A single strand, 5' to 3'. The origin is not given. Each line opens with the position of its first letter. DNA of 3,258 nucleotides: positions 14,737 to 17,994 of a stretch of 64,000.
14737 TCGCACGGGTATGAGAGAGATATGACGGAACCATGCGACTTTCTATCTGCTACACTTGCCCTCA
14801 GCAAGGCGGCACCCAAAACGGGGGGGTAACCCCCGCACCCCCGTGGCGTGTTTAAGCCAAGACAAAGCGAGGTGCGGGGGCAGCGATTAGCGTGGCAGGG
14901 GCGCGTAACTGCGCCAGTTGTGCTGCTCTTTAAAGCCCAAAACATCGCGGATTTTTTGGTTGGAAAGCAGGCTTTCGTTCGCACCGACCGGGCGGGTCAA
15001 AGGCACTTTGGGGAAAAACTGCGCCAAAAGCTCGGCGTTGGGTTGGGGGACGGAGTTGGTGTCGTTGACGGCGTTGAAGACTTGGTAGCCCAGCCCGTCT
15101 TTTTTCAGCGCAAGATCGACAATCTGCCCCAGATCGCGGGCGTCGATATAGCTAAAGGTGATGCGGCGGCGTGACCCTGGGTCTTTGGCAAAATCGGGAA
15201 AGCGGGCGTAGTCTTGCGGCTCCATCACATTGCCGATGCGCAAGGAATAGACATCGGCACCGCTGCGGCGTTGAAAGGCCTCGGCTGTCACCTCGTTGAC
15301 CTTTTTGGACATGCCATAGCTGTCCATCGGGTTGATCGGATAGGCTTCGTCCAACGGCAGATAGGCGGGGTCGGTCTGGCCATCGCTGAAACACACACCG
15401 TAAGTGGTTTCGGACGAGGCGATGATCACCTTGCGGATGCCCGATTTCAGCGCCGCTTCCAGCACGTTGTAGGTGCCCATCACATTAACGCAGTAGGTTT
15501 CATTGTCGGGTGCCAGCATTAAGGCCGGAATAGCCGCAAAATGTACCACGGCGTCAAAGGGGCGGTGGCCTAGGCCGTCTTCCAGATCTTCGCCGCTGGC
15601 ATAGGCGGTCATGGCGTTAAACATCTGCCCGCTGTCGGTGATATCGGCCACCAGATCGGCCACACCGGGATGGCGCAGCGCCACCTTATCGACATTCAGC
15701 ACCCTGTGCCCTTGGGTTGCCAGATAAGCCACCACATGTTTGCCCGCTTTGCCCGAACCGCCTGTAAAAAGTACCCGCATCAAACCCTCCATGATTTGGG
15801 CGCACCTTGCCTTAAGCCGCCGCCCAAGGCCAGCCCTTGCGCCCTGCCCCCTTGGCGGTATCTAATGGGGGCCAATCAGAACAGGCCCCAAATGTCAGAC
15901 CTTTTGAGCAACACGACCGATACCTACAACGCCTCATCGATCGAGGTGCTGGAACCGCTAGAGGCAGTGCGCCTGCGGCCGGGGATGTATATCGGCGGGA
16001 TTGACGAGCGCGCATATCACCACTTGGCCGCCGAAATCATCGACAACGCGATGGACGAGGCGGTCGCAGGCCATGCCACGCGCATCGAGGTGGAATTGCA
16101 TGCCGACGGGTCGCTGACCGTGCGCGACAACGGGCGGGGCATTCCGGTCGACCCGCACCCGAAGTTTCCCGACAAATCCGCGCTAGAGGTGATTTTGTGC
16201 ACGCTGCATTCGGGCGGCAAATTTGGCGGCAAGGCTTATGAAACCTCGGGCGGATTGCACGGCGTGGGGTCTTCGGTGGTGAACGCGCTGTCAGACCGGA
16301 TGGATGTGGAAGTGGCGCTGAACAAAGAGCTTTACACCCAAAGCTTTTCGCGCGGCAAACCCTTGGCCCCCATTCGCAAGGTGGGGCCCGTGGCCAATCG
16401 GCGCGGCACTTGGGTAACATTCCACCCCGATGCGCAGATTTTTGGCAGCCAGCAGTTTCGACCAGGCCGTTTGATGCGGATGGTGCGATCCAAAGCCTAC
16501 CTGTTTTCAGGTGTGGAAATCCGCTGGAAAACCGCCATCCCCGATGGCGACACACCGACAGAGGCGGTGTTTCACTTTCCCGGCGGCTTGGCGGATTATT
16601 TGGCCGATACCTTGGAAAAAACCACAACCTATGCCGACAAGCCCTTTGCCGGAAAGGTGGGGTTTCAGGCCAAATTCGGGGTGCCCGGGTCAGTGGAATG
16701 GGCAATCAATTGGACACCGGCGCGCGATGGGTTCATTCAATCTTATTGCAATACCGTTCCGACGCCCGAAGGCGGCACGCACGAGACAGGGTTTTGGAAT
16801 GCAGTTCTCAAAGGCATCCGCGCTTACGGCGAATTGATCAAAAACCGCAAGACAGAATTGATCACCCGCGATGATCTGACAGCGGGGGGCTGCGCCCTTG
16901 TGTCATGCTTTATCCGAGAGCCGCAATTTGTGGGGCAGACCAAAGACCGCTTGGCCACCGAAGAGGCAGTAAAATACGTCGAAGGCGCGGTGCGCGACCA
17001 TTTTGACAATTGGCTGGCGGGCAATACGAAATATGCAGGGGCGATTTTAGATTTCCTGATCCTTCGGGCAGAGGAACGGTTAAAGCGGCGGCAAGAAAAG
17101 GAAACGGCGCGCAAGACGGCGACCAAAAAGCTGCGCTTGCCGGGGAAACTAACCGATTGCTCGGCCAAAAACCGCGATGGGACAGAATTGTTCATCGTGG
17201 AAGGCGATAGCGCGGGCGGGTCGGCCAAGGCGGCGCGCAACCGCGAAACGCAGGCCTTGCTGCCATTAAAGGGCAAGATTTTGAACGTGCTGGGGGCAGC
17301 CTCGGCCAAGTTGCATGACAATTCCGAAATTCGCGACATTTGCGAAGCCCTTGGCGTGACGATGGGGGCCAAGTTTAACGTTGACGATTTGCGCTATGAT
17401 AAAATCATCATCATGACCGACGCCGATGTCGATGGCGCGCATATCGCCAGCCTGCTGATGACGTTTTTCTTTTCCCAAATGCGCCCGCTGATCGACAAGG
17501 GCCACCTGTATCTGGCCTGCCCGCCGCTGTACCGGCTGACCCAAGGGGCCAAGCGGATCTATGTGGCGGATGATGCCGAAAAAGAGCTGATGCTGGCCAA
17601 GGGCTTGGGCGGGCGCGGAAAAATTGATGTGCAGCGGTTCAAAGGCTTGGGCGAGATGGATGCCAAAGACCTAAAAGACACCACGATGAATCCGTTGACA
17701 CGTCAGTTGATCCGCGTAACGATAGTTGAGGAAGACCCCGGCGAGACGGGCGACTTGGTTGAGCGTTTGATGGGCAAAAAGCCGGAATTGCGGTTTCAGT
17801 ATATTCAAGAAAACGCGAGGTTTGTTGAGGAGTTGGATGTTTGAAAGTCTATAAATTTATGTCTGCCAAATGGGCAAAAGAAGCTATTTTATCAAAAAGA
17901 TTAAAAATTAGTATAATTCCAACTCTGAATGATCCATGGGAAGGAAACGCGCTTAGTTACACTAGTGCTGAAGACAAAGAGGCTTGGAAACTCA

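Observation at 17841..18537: Low-GC single-gene insertion (DUF2971-like ORF) fused to the stop codon of the essential parE gene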

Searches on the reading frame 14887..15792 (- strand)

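Call 64: search_protein_families(library=ncbifam, proteins=[window:14887-15792:-], max_evalue=0.00001)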
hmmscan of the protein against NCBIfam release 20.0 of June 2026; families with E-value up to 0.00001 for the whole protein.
window:14887-15792:- (301 aa): 15 families
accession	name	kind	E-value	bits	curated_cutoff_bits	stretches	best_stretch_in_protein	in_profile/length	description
TIGR01179.1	galE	equivalog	8.5e-19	67.5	262.3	1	6-190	1-177/332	UDP-glucose 4-epimerase GalE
NF007956.0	PRK10675.1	subfamily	7e-15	55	394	1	5-216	1-204/338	UDP-glucose 4-epimerase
NF041293.1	G6PDh_Azf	equivalog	5.8e-13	48.8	400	1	7-197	5-193/252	NAD-dependent glucose-6-phosphate dehydrogenase Azf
TIGR04180.1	EDH_00030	hypoth_equivalog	8.1e-13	48.1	475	1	7-197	1-183/297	NAD-dependent 4,6-dehydratase LegB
TIGR03466.1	HpnA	hypoth_equivalog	2.5e-12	46.3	367.65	1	5-181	1-162/327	hopanoid-associated sugar epimerase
TIGR02197.1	heptose_epim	equivalog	2.1e-11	43.6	274.6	1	7-195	1-176/316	ADP-glyceromanno-heptose 6-epimerase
TIGR01181.1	dTDP_gluc_dehyt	equivalog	2.2e-10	40.1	365.1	1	7-195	2-187/321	dTDP-glucose 4,6-dehydratase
TIGR02622.1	CDP_4_6_dhtase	equivalog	2.6e-10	40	278.45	1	6-196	6-198/352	CDP-glucose 4,6-dehydratase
NF043036.1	ErythonDh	equivalog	4.7e-10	39.2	325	1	5-189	1-179/321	D-erythronate dehydrogenase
NF042422.1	oxyalk_red_OleD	equivalog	3.8e-09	36.4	580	1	5-128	1-111/329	2-alkyl-3-oxoalkanoate reductase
TIGR01214.1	rmlD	equivalog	4.7e-08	32.5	224.05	1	6-175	1-140/285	dTDP-4-dehydrorhamnose reductase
TIGR01746.1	Thioester-redct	subfamily_domain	8.2e-07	28.6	213.35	1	79-191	89-197/371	thioester reductase domain-containing protein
NF042423.1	oxyalk_red_Shew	equivalog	9.5e-07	28.2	580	1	5-194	9-179/331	2-alkyl-3-oxoalkanoate reductase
NF007490.0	PRK10084.1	subfamily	2.2e-06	26.9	649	1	5-116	1-113/361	dTDP-glucose 4,6-dehydratase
NF052578.1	StrlDmthSdmBMthl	equivalog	9.8e-06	25.5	600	0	5-169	1-150/328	sterol demethylase protein SdmB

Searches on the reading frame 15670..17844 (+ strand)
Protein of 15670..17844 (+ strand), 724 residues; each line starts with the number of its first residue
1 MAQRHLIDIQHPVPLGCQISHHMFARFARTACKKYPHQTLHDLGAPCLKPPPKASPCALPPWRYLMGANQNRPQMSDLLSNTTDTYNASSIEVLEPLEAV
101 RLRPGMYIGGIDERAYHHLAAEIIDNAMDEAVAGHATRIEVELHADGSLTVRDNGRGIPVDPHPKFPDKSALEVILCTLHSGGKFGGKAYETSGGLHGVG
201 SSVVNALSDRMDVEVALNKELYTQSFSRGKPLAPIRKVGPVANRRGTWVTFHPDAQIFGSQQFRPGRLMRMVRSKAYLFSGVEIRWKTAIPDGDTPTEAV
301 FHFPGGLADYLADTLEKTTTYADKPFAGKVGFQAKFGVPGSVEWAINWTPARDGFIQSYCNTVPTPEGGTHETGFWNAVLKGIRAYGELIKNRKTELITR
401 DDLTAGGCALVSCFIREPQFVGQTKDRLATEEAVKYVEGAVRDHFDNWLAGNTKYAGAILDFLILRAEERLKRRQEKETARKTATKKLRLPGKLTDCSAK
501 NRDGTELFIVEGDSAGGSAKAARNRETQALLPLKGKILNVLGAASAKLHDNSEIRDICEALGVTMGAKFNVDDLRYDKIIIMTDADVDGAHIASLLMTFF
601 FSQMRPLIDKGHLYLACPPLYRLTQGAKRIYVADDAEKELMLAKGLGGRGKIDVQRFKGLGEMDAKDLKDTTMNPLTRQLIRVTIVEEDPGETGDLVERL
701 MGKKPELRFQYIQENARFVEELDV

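Call 4: search_protein_families(library=pfam, proteins=[window:15670-17844:+], max_evalue=1)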
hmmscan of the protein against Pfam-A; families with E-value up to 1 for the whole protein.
window:15670-17844:+ (724 aa): 5 families
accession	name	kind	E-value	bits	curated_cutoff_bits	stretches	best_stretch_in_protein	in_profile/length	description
PF00204.31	DNA_gyraseB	-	3.4e-42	144.3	27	1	306-478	1-172/173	DNA gyrase B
PF00986.26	DNA_gyraseB_C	-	3.5e-22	78.8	29.8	1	650-713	2-63/63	DNA gyrase B subunit, carboxyl terminus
PF01751.28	Toprim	-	2.7e-17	63.2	23.1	1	506-614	1-92/96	Toprim domain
PF02518.31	HATPase_c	-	3.7e-17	63.2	26.4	1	112-255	2-109/111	Histidine kinase-, DNA gyrase B-, and HSP90-like ATPase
PF13589.12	HATPase_c_3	-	0.052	14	25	1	121-159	8-46/137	Histidine kinase-, DNA gyrase B-, and HSP90-like ATPase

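Call 64: search_protein_families(library=ncbifam, proteins=[window:15670-17844:+], max_evalue=0.00001)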
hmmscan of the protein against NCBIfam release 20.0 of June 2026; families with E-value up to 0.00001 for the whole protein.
window:15670-17844:+ (724 aa): 5 families
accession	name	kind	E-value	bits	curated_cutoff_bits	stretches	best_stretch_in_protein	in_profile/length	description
TIGR01055.1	parE_Gneg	equivalog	1.2e-223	744.1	723.35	1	84-715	2-621/625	DNA topoisomerase IV subunit B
NF004189.0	PRK05644.1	subfamily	6e-209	695.5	740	1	81-724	5-641/641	DNA gyrase subunit B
NF011501.0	PRK14939.1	subfamily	1.9e-196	655.1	796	2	81-642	5-560/803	DNA gyrase subunit B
TIGR01059.1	gyrB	equivalog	2.1e-191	637.7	882.4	1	86-724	1-639/639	DNA topoisomerase (ATP-hydrolyzing) subunit B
TIGR01058.1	parE_Gpos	equivalog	2.4e-168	561.4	899.95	1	84-719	3-630/637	DNA topoisomerase IV subunit B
